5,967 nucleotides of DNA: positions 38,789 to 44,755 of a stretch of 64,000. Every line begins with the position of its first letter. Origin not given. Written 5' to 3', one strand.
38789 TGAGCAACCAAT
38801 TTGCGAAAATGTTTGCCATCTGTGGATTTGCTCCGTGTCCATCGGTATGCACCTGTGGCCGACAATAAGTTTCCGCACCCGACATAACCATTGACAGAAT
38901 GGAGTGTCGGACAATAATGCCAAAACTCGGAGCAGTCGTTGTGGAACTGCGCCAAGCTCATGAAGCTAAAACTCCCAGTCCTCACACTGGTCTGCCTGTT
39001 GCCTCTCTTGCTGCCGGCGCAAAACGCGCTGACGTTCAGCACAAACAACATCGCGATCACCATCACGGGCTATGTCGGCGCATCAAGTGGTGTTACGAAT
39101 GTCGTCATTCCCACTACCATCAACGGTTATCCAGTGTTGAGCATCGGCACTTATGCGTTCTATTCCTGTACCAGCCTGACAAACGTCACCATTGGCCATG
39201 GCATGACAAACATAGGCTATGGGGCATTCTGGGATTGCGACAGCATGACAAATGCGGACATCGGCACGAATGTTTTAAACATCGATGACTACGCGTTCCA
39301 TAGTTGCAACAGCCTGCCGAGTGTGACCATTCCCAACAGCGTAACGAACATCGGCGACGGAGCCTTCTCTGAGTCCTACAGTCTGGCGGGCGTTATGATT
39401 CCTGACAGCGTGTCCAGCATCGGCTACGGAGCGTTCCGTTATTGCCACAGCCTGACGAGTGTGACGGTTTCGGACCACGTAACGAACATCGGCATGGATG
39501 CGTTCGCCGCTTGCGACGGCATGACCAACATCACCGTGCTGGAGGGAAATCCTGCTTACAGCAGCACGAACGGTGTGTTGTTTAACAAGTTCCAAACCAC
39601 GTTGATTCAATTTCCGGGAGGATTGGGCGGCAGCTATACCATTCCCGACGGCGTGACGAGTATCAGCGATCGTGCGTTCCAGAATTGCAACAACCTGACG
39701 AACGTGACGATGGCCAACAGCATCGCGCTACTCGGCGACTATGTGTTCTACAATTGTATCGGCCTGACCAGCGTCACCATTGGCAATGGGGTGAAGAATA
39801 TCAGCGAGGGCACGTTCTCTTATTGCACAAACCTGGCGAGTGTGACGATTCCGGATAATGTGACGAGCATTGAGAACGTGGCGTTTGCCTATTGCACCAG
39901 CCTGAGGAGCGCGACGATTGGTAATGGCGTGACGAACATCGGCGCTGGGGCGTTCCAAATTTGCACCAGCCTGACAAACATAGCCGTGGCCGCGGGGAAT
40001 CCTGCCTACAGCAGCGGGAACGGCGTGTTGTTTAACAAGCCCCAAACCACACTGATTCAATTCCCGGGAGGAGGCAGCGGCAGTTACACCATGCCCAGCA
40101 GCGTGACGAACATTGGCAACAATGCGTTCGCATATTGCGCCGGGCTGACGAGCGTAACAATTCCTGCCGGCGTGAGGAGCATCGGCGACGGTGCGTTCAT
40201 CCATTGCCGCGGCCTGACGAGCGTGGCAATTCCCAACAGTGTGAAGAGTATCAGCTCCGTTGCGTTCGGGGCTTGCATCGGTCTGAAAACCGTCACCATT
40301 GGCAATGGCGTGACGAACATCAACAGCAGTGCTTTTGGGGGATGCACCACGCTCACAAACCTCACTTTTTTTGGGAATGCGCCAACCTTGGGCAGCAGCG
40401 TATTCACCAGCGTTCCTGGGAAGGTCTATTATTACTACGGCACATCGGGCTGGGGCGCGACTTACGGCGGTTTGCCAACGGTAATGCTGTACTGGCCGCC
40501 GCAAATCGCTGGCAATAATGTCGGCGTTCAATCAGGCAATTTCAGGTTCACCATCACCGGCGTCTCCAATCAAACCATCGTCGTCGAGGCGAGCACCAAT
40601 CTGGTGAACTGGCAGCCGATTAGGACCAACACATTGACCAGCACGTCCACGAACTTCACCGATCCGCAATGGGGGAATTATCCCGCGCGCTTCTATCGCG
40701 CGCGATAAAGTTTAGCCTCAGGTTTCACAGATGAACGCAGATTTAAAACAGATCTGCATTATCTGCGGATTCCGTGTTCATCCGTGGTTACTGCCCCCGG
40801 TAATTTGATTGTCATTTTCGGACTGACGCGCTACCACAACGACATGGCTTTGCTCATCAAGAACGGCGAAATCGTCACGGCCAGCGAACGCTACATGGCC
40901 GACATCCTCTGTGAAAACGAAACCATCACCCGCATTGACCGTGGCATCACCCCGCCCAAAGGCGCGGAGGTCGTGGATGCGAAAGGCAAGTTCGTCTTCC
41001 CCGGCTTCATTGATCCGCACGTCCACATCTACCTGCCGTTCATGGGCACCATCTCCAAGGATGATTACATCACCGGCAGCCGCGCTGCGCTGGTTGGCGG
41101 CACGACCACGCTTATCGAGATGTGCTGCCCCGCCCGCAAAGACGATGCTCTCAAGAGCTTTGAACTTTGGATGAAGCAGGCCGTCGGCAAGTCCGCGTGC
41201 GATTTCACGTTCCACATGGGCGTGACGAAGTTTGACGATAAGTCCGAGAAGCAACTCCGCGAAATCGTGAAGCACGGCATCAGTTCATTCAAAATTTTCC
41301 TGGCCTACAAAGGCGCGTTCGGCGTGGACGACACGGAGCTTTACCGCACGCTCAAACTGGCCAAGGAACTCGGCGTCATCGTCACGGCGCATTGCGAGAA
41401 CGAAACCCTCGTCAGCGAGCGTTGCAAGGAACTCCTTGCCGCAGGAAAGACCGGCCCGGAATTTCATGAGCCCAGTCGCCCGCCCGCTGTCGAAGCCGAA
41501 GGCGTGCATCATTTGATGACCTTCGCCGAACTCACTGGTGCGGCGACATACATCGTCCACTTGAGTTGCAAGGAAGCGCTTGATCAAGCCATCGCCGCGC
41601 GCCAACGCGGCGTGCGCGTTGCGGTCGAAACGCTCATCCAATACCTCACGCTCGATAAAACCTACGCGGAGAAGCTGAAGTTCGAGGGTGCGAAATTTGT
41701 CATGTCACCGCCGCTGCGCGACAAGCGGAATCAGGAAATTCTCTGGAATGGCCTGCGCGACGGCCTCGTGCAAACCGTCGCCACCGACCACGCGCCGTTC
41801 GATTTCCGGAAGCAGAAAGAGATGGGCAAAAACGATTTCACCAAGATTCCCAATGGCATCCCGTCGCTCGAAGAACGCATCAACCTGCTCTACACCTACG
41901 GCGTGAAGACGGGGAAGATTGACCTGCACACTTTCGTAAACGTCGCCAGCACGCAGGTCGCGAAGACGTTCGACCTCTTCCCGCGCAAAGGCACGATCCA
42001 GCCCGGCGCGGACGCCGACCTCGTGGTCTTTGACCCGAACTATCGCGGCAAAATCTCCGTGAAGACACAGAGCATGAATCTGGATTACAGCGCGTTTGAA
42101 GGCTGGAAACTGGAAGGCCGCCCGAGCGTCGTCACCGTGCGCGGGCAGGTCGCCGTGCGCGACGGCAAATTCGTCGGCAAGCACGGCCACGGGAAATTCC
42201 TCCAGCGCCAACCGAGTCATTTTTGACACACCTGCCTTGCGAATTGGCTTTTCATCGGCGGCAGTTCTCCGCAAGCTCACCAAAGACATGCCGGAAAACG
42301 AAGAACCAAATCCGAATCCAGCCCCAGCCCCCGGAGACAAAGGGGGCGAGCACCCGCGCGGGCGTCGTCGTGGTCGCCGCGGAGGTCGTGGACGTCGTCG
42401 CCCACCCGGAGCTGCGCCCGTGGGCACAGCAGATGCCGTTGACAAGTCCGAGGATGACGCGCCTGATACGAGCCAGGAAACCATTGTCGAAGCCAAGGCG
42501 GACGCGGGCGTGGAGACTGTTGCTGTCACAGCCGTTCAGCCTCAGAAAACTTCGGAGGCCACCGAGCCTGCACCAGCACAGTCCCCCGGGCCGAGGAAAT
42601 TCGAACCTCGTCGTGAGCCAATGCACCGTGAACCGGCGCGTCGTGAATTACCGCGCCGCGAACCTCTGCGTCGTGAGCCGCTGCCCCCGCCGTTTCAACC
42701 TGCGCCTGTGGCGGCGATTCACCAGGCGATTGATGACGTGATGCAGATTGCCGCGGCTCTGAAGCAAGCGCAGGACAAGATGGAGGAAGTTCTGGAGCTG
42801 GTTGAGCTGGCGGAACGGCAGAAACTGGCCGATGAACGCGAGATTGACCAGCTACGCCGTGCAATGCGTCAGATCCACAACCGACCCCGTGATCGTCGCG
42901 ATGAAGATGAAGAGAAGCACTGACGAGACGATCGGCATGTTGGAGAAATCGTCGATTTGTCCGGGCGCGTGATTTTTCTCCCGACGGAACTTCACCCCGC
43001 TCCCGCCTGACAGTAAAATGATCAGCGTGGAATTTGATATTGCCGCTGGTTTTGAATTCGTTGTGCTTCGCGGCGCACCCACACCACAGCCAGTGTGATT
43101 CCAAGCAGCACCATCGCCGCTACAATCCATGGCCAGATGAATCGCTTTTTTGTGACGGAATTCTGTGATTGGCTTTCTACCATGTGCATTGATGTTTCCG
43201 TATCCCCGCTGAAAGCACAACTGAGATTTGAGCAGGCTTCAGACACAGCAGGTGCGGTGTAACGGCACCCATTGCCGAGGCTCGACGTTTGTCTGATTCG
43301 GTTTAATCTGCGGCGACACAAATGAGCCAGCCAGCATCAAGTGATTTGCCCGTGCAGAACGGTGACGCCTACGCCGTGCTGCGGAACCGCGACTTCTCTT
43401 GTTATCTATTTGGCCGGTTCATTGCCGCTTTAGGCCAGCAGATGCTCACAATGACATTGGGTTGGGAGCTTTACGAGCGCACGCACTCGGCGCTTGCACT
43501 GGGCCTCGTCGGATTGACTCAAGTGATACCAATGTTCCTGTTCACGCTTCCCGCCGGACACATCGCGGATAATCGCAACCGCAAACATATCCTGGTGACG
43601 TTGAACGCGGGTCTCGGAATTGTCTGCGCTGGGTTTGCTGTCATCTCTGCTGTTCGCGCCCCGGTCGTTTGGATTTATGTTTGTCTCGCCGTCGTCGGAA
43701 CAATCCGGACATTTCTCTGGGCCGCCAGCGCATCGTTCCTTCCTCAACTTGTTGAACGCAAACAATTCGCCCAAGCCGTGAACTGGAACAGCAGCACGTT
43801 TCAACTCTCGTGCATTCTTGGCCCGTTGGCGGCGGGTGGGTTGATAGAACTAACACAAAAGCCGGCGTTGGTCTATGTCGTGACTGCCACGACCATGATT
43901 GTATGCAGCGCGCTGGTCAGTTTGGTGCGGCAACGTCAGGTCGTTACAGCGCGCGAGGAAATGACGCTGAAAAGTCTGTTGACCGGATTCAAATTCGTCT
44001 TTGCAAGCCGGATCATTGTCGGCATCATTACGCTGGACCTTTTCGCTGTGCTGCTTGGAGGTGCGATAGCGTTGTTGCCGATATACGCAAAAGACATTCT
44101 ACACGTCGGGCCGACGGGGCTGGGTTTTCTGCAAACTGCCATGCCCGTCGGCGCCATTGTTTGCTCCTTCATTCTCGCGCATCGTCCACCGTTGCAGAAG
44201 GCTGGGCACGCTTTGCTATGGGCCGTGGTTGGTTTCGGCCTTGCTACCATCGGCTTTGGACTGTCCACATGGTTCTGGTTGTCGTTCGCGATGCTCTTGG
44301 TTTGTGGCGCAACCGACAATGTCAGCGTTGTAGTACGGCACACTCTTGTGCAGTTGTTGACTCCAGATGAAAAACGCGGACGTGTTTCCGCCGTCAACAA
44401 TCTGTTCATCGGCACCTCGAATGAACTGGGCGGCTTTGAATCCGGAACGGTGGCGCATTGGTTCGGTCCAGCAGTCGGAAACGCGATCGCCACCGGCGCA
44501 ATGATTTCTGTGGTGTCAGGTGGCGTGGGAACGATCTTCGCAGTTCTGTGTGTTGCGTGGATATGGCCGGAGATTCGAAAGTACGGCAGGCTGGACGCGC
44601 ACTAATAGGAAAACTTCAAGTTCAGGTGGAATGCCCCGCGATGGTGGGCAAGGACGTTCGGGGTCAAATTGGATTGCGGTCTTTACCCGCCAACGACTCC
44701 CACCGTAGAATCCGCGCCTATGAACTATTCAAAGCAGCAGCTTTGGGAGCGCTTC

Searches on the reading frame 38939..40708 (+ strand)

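Call 46: search_protein_families(library=pfam, proteins=[window:38939-40708:+], max_evalue=0.001)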
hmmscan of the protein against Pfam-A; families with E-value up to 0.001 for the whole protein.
window:38939-40708:+ (589 aa): 2 families
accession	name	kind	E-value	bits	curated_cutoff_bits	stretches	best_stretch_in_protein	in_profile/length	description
PF13306.12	LRR_5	-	7.3e-100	330.2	27.7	4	233-346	16-127/127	BspA type Leucine rich repeat region (6 copies)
PF13855.12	LRR_8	-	1.6e-09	37.8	27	0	283-324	11-53/61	Leucine rich repeat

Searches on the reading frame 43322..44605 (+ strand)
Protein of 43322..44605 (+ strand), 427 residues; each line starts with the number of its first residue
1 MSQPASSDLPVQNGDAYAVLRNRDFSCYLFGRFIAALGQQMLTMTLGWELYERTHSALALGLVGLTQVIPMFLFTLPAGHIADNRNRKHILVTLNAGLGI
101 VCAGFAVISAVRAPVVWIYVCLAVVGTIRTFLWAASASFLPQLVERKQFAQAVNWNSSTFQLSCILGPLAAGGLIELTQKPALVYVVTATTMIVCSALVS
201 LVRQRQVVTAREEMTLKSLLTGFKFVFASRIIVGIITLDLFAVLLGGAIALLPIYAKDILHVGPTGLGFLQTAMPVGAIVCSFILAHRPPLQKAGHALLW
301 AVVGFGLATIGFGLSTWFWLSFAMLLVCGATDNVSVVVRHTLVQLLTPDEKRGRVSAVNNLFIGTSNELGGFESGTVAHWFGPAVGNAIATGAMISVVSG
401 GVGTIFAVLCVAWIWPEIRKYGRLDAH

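Call 46: search_protein_families(library=pfam, proteins=[window:43322-44605:+], max_evalue=0.001)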
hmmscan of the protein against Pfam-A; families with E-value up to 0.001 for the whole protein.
window:43322-44605:+ (427 aa): 2 families
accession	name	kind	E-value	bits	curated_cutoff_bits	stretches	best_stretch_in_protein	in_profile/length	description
PF07690.21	MFS_1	-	2.9e-31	109.1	33.4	1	29-364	2-340/347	Major Facilitator Superfamily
PF05977.19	MFS_3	-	3.4e-29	102.1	27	1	16-396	3-383/524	Transmembrane secretion effector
